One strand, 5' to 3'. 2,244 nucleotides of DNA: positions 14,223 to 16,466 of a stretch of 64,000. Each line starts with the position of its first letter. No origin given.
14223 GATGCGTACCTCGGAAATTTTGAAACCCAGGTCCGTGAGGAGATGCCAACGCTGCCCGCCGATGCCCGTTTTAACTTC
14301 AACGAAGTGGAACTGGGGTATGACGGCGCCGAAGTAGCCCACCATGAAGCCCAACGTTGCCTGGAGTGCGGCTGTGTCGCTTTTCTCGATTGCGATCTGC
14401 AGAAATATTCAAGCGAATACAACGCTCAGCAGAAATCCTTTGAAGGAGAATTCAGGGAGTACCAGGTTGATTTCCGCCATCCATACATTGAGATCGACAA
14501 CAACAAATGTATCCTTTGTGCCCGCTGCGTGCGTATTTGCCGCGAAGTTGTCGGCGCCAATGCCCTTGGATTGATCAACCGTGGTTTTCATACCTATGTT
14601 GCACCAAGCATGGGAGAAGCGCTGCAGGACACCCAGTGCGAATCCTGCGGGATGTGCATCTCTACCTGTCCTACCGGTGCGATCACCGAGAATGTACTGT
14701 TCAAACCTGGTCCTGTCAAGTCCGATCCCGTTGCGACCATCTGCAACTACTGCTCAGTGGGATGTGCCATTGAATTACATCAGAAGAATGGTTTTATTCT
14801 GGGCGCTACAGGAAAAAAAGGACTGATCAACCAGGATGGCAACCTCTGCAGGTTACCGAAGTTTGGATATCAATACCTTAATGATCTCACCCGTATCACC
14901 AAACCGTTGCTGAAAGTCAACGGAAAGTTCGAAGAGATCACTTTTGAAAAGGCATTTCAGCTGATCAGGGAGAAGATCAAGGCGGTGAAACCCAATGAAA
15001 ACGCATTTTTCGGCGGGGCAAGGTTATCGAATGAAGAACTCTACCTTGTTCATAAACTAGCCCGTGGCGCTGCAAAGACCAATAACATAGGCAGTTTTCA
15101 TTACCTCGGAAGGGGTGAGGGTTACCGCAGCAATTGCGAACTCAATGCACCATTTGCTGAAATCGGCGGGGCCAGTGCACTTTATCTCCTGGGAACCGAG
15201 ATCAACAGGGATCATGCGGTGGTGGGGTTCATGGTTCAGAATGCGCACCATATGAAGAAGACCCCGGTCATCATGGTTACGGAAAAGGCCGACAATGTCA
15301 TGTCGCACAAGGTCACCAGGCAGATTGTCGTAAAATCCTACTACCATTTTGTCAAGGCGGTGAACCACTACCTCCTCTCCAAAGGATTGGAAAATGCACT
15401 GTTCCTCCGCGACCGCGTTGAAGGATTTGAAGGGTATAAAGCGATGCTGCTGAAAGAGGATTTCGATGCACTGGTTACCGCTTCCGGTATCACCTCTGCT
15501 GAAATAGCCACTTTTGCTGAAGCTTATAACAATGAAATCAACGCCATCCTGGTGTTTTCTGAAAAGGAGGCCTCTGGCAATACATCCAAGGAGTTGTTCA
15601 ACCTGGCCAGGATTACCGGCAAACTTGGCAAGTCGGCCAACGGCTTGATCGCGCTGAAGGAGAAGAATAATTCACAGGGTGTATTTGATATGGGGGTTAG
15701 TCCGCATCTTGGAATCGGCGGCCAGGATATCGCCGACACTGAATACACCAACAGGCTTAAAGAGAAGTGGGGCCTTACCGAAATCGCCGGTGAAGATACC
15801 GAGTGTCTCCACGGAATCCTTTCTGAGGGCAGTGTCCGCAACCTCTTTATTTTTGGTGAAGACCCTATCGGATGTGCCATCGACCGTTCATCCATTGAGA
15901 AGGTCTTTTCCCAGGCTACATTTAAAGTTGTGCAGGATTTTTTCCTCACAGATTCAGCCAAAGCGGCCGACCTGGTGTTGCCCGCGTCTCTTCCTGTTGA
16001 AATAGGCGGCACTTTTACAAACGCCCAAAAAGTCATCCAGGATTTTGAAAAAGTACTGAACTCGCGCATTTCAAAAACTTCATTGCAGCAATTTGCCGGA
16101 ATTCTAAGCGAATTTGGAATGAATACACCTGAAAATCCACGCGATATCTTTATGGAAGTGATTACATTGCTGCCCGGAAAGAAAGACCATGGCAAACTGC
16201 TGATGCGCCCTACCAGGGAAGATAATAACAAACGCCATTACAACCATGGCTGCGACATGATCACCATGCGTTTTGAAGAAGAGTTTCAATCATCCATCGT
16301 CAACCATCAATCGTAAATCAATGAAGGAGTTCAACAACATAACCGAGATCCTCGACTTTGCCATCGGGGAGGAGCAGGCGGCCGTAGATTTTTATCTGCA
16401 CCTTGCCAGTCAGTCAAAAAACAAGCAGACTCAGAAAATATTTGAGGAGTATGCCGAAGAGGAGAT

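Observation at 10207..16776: HydABC/Bfu-type three-subunit module whose large subunit is a 2Fe2S-GltD-NuoG-like fusion: candidate Stn/Nfn-type electron-bifurcating transhydrogenase variant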

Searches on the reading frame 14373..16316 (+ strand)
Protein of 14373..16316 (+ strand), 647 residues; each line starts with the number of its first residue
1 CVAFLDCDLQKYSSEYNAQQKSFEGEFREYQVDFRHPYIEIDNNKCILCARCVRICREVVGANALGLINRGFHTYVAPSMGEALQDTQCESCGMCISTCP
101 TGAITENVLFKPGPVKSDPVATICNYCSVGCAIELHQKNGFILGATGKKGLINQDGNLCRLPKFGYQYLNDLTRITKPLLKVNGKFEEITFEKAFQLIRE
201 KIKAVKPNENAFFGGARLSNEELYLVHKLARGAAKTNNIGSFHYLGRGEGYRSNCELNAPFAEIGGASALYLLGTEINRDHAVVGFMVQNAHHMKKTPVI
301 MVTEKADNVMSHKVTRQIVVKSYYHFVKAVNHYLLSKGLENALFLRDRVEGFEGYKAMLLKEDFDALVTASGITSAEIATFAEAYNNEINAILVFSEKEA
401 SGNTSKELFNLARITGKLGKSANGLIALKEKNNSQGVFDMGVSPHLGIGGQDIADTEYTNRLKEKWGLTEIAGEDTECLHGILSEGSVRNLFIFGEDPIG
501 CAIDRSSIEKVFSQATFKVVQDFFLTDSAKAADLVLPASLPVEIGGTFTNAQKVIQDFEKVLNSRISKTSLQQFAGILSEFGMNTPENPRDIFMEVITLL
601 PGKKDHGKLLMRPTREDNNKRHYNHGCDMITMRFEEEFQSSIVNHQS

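Call 19: search_solved_structures(query=window:14373-16316:+, max_evalue=1e-30, show_alignments=5)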
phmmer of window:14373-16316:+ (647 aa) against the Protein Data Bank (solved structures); distinct sequences matched with E-value up to 1e-30: 14.
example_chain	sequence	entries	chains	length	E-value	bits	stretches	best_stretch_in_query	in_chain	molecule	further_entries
8oh5_C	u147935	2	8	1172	7.2e-68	232.7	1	1-289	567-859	Formate dehydrogenase-O, major subunit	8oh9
9bov_A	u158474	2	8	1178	2.4e-67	231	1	1-443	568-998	Molybdopterin oxidoreductase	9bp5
8rqz_C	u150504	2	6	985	5.4e-59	203.4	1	120-601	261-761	Probable oxidoreductase YjgC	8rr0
9gzq_A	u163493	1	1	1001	5.8e-59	203.3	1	120-601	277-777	Probable oxidoreductase YjgC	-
9wxb_B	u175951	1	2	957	2.4e-57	198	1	32-602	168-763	Formate dehydrogenase alpha subunit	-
6tg9_A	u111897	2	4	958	4.7e-56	193.7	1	31-602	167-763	Formate dehydrogenase subunit alpha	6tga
7vw6_A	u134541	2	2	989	9.6e-55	189.4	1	30-601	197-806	Formate dehydrogenase | Tungsten-containing formate dehydrogenase alpha subunit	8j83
7e5z_A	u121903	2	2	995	9.8e-55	189.3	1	30-601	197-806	Formate dehydrogenase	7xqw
7qv7_S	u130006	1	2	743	5.8e-51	176.9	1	116-603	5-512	Hydrogen dependent carbon dioxide reductase subunit FdhF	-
9t1s_L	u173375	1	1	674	4e-50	174.1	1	118-566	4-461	formate dehydrogenase (coenzyme F420)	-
1aa6_A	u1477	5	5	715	2e-46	161.9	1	120-596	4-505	FORMATE DEHYDROGENASE H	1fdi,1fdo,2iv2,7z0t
7bkb_D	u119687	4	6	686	4.6e-44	154.1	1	120-582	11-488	Formate dehydrogenase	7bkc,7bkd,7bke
7t2r_A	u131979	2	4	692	4.3e-37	131.1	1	4-243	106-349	NiFe hydrogenase subunit A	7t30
9n5u_A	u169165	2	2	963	1.4e-36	129.4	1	1-201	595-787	NfnA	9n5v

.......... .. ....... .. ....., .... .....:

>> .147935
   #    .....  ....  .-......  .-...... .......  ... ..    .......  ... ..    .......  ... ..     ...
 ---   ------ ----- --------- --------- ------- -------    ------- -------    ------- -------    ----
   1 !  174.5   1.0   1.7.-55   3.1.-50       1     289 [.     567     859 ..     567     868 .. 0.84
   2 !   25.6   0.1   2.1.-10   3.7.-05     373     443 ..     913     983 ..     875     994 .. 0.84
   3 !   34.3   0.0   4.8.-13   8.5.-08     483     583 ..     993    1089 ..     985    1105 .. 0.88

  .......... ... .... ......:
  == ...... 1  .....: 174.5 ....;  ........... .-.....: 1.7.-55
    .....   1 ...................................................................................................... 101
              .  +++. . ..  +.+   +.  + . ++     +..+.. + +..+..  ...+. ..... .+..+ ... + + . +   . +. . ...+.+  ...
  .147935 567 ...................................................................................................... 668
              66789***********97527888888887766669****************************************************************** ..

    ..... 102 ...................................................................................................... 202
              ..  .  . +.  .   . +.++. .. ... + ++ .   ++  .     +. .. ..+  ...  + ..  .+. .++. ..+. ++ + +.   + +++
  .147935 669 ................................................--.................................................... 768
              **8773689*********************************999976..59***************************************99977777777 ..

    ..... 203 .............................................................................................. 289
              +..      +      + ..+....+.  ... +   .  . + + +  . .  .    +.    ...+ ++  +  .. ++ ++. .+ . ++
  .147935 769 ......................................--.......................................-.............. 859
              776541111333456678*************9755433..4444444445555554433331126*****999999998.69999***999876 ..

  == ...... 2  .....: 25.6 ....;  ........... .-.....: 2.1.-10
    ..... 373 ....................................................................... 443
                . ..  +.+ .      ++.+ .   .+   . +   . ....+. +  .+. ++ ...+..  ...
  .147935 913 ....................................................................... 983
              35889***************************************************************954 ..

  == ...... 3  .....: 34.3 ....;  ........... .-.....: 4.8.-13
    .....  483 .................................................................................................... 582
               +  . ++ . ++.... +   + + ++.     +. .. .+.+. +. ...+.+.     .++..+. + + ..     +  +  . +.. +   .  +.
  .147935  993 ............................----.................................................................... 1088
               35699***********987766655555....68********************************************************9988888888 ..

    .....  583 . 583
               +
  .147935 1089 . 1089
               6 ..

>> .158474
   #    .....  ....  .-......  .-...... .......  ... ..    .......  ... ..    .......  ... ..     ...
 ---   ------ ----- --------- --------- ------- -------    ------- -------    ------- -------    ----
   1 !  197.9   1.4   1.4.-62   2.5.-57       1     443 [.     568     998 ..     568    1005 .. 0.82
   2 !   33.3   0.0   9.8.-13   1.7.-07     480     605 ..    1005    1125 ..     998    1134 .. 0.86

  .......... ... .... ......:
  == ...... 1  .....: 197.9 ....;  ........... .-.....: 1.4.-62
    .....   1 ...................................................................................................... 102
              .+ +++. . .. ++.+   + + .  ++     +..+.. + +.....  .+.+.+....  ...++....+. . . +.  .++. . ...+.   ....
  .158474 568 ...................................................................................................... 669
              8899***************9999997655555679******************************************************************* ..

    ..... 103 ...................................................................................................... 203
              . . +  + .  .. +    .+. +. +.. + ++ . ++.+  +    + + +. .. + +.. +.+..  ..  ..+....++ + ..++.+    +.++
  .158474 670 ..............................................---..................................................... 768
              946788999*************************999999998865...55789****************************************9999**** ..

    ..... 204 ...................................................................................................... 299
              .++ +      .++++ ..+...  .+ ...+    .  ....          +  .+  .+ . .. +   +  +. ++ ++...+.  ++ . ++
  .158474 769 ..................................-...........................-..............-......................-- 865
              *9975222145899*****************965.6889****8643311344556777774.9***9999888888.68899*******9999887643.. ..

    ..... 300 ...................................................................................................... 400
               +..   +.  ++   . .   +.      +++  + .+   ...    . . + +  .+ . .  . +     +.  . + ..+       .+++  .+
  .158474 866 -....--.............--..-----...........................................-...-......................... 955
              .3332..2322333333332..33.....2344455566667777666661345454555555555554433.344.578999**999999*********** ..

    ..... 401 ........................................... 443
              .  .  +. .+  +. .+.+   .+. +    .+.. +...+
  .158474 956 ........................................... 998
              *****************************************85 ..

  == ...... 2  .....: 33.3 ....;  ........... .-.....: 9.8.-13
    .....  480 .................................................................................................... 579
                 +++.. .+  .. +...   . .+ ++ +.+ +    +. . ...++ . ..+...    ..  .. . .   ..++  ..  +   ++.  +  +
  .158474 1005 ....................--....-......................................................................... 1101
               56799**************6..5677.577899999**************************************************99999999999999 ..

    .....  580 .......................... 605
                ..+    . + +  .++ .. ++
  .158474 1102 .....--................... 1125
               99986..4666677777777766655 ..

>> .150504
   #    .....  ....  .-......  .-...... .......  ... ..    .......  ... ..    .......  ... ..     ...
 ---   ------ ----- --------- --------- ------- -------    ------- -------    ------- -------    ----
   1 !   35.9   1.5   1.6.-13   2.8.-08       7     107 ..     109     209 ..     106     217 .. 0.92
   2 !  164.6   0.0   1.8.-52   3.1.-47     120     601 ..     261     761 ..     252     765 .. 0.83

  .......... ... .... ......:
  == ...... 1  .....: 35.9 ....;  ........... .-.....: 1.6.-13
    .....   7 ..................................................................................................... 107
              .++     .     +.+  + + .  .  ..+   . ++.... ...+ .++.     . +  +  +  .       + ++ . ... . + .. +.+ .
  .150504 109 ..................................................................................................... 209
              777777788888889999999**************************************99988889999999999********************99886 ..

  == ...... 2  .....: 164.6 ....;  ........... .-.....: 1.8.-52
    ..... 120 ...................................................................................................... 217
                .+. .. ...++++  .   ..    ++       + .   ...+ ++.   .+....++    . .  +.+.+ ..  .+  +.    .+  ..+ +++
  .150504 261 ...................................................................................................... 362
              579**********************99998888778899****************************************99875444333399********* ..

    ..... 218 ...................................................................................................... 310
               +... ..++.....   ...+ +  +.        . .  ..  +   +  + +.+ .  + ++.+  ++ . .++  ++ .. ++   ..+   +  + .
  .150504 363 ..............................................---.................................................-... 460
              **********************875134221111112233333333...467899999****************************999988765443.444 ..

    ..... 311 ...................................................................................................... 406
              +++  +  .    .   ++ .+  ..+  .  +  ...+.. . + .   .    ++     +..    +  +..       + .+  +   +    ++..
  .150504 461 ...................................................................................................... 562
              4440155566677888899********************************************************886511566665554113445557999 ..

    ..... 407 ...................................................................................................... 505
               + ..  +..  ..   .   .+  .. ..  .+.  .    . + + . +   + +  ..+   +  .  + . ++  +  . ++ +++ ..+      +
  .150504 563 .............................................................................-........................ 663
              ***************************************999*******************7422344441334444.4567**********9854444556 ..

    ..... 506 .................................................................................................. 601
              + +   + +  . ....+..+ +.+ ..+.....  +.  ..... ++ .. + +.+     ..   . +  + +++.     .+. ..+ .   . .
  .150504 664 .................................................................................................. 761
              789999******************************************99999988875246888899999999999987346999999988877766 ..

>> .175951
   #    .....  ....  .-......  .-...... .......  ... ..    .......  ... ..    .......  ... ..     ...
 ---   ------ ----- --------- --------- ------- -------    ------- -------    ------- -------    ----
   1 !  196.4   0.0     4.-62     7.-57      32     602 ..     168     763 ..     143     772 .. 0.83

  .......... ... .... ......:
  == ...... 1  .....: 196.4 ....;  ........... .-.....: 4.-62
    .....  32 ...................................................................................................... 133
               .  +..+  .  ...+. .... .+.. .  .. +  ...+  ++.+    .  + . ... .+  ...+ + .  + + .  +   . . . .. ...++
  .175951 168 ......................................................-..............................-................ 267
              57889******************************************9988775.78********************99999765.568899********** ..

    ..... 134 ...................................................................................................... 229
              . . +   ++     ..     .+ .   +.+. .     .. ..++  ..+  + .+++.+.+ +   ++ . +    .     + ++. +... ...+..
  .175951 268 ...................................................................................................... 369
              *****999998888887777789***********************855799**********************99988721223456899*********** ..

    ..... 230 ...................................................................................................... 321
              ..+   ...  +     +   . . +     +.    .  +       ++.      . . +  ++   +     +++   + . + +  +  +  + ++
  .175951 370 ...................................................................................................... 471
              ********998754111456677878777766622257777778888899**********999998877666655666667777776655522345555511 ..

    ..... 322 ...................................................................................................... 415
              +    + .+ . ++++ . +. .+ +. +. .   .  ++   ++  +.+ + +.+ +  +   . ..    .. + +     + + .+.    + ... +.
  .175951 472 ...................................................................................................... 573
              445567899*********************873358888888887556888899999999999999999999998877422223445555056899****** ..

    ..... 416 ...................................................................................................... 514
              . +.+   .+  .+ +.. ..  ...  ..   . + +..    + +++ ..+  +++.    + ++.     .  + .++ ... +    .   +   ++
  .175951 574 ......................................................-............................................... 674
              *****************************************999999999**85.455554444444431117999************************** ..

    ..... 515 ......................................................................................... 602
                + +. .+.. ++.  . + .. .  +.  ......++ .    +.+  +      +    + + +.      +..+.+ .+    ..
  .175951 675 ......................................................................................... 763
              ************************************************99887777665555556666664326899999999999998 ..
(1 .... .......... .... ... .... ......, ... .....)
